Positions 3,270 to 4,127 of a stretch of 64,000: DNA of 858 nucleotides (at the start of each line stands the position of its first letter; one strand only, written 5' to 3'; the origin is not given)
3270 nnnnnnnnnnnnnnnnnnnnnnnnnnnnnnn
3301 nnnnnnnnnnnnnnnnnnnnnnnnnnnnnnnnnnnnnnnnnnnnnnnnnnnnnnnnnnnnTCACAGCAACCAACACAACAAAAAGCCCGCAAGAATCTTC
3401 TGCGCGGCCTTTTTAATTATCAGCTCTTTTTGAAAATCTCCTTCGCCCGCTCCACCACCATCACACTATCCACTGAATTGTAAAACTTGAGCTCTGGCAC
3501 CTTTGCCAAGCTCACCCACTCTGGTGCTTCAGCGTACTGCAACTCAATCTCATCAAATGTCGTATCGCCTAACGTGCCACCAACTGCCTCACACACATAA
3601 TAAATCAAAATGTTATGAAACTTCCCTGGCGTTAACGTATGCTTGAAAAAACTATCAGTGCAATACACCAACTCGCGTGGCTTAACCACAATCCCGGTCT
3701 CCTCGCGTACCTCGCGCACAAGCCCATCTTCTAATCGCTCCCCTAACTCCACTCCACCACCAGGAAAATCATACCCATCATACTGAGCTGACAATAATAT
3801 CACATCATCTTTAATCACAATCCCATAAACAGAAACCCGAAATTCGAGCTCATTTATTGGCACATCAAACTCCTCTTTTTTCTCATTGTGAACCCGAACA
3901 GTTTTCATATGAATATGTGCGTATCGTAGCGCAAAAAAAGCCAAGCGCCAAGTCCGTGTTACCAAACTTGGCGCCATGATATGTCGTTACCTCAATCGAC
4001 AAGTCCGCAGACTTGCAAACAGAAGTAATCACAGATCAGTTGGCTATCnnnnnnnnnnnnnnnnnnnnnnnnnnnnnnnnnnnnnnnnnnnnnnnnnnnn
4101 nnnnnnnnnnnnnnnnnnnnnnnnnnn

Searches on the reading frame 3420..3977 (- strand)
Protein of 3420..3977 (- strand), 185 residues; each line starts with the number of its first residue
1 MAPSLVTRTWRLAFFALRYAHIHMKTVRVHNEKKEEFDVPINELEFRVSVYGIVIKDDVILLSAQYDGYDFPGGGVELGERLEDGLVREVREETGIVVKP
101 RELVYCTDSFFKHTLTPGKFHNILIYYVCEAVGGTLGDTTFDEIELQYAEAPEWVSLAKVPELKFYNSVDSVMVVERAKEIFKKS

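Call 25: search_protein_families(library=pfam, proteins=[window:3420-3977:-], max_evalue=0.01)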
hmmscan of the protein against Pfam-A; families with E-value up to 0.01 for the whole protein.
window:3420-3977:- (185 aa): 3 families
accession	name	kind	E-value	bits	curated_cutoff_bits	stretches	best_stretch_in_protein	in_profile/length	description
PF00293.34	NUDIX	-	6.2e-16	59.1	21.1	1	47-164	3-122/134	NUDIX domain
PF22327.2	Nudt16-like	-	9.4e-06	26.1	27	1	56-152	21-111/161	U8 snoRNA-decapping enzyme-like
PF14815.12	NUDIX_4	-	0.0075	16.5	35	0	69-165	27-103/113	NUDIX domain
